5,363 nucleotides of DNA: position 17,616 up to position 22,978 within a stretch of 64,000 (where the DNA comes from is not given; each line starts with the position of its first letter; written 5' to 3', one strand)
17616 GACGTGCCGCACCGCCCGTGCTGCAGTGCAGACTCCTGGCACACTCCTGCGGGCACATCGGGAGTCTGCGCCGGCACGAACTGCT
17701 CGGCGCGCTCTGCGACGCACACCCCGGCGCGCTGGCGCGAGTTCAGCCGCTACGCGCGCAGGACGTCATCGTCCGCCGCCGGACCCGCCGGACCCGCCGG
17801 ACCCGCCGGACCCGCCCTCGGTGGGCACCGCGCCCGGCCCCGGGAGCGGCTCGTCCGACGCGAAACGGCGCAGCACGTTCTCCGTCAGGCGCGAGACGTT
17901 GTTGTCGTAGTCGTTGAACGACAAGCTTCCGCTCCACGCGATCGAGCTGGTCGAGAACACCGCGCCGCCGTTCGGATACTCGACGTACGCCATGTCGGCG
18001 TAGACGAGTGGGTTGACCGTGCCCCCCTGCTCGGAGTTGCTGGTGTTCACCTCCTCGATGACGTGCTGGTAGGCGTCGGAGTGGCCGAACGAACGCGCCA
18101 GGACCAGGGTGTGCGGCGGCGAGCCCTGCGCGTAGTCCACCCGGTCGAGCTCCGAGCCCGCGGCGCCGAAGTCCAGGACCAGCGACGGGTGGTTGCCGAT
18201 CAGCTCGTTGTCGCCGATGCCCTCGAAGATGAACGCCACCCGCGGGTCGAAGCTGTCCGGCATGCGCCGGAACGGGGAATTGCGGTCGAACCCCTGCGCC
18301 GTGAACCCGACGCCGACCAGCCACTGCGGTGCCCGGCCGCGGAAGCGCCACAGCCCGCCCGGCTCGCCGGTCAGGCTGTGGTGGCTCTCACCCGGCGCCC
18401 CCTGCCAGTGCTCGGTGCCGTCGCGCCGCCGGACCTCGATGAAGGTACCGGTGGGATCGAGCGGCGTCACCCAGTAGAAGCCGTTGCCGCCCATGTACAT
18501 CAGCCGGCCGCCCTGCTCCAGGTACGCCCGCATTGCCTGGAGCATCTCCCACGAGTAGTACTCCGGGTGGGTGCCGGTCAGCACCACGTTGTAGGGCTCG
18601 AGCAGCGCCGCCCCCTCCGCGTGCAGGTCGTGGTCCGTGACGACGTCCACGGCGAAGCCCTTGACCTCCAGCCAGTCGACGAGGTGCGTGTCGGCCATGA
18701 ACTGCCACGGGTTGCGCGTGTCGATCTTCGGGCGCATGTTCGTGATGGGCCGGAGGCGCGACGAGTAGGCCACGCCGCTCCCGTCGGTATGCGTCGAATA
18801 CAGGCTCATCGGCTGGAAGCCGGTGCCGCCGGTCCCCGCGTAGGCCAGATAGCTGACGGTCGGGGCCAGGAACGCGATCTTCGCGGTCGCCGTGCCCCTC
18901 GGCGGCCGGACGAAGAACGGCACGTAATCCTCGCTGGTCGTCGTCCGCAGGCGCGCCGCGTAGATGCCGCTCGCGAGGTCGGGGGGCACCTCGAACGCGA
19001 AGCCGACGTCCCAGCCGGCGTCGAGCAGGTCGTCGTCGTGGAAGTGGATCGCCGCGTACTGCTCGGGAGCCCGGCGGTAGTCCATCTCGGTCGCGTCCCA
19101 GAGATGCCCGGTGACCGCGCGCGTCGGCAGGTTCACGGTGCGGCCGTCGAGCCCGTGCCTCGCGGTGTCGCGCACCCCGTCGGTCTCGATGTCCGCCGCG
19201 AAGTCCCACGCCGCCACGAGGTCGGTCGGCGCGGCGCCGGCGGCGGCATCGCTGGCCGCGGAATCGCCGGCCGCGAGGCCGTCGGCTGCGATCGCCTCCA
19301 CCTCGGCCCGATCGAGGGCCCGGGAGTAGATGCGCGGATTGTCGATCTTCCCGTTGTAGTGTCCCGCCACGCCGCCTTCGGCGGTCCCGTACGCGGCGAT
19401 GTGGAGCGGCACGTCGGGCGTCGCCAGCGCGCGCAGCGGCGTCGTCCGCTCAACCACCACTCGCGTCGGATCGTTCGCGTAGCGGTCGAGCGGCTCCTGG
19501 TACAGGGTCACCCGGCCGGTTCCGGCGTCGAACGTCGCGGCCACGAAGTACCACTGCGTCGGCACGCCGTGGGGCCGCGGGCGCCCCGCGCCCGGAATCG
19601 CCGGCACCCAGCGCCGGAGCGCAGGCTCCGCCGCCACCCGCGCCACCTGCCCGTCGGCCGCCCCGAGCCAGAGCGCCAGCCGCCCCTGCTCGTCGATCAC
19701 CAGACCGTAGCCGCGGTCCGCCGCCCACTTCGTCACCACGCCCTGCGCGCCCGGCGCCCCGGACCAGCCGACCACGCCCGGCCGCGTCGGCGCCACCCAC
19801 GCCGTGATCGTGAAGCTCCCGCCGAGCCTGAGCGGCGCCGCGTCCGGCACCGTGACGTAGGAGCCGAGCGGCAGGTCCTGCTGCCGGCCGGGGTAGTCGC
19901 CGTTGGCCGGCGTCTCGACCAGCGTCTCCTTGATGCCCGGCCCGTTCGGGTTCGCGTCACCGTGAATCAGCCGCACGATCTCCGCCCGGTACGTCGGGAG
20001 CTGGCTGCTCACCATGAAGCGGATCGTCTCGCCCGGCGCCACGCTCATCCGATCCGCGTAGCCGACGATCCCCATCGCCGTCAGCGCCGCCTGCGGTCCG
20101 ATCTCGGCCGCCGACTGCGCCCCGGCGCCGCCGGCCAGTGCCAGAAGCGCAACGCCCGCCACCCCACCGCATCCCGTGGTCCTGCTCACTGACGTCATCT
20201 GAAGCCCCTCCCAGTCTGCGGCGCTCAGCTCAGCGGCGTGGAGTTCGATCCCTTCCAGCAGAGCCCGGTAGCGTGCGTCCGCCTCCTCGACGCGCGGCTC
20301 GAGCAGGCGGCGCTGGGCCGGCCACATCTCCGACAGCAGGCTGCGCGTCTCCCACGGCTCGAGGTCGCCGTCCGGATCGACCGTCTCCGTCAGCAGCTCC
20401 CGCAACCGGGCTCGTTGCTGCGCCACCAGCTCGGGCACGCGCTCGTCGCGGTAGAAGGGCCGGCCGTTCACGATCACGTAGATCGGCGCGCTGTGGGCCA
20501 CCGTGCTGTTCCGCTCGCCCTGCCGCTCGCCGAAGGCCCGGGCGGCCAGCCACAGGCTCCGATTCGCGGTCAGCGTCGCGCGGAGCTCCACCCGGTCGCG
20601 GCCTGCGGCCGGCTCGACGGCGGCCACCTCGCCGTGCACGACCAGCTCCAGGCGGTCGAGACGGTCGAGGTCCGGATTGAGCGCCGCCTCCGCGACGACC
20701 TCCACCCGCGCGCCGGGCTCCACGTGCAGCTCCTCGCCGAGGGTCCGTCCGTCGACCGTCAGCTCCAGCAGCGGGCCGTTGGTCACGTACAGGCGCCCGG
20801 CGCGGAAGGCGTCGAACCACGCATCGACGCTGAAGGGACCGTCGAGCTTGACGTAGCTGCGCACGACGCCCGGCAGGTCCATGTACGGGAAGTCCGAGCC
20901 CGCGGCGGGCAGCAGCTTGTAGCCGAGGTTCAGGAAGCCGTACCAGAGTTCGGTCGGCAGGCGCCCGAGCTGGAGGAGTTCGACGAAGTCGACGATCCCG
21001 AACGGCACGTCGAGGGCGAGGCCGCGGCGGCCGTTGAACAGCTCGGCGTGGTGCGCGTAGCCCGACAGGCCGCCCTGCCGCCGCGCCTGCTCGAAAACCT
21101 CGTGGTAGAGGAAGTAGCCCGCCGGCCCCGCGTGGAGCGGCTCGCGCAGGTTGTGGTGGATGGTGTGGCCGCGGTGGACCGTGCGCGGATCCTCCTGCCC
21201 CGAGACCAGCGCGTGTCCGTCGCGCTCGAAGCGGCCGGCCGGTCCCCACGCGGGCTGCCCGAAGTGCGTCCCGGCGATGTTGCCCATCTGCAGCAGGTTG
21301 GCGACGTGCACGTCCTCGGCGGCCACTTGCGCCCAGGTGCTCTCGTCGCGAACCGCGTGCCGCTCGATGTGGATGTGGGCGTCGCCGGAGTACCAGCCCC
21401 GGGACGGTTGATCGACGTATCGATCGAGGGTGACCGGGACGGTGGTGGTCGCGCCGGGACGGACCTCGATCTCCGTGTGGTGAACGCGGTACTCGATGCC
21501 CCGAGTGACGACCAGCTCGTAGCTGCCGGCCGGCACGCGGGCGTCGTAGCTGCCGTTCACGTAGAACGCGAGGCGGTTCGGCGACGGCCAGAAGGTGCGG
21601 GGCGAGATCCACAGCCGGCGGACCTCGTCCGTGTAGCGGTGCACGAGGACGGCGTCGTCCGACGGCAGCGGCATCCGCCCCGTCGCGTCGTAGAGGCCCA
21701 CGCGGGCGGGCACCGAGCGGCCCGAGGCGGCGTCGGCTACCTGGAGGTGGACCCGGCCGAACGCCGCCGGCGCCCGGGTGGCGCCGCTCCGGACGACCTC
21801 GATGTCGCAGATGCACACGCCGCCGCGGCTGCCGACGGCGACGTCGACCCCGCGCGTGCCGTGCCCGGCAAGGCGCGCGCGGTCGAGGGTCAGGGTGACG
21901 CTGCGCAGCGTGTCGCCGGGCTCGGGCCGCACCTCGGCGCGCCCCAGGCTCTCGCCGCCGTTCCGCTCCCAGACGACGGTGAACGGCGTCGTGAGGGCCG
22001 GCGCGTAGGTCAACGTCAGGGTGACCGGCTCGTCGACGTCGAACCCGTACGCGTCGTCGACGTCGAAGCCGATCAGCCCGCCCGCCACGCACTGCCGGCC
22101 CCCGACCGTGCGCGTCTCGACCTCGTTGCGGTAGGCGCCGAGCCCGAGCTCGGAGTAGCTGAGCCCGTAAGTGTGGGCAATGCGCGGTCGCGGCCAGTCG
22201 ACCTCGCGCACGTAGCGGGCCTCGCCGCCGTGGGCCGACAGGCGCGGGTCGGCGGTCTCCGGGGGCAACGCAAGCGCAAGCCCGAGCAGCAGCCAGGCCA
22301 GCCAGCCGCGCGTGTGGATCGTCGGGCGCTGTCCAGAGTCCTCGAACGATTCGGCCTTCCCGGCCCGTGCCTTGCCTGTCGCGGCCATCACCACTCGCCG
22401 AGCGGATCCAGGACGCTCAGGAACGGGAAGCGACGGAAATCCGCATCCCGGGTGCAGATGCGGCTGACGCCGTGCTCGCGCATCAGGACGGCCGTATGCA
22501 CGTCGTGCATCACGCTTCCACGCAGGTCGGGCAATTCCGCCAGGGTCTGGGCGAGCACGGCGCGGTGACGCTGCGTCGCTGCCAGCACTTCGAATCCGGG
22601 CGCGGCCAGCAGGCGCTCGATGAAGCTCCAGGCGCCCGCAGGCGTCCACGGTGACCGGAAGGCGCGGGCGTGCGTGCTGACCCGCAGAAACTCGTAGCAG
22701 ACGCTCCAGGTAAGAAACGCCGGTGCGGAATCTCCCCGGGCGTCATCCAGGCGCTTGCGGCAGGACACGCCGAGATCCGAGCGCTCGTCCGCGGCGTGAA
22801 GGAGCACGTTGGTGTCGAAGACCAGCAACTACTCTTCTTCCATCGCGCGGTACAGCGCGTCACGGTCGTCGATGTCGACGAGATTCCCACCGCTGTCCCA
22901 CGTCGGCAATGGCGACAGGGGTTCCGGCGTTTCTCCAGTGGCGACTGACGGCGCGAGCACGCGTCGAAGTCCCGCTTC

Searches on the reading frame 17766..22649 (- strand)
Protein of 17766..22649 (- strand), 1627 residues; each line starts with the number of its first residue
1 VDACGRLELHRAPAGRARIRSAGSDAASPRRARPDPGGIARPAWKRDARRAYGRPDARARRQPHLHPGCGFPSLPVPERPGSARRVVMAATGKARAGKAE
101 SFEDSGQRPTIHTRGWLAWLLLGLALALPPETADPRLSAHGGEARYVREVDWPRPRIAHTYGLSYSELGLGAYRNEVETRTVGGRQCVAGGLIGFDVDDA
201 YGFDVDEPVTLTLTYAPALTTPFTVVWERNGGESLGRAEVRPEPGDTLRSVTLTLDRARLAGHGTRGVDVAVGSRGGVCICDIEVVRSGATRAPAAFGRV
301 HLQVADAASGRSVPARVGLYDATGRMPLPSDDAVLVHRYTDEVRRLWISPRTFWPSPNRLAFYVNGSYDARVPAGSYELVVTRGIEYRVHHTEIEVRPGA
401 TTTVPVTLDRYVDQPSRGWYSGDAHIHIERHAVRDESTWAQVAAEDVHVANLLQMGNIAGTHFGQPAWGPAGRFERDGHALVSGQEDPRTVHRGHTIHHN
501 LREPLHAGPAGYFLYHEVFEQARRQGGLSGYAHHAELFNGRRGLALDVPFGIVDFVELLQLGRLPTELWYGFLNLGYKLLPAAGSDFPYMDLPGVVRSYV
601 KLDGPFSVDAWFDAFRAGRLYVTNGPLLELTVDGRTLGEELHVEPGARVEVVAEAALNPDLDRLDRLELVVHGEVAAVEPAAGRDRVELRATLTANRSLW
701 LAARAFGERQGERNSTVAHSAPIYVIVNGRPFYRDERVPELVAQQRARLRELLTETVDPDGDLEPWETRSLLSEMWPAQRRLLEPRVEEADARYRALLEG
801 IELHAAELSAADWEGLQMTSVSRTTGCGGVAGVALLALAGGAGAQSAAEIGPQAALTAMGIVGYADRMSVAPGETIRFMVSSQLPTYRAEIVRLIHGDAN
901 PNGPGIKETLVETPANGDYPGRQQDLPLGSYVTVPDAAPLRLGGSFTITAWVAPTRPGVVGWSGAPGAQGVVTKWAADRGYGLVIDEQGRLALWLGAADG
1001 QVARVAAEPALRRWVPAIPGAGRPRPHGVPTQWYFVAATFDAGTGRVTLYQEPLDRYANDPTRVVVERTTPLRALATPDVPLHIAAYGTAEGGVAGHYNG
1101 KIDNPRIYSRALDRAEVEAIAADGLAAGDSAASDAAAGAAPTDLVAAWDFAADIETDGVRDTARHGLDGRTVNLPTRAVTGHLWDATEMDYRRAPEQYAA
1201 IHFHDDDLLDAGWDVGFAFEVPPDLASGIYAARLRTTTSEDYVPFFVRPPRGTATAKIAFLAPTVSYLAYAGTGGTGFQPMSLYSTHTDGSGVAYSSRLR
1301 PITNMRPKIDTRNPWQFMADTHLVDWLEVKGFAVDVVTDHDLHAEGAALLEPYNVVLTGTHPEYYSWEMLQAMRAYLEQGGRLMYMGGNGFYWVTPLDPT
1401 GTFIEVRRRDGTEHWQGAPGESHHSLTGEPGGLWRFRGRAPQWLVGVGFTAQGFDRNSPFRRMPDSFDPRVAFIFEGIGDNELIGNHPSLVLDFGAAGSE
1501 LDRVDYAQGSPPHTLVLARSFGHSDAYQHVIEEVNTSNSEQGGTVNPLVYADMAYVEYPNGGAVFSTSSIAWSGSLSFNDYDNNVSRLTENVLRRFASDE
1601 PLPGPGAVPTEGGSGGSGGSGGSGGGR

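Call 20: search_protein_families(library=pfam, proteins=[window:17766-22649:-])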
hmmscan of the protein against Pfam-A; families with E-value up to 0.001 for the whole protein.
window:17766-22649:- (1627 aa): 2 families
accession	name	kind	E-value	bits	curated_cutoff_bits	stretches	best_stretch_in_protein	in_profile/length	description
PF20254.3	DMFA2_C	-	5.3e-95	319.4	27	1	1177-1583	2-374/374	N,N-dimethylformamidase beta subunit-like, C-terminal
PF13385.13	Laminin_G_3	-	1.1e-12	48.8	27.6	1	930-1117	5-150/151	Concanavalin A-like lectin/glucanases superfamily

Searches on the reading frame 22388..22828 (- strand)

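Call 20: search_protein_families(library=pfam, proteins=[window:22388-22828:-])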
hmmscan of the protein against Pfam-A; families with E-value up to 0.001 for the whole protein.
window:22388-22828:- (146 aa): 1 family
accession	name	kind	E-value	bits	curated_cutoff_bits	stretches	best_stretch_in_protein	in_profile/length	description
PF01850.27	PIN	-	6.3e-10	40.2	23.6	1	3-136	2-119/120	PIN domain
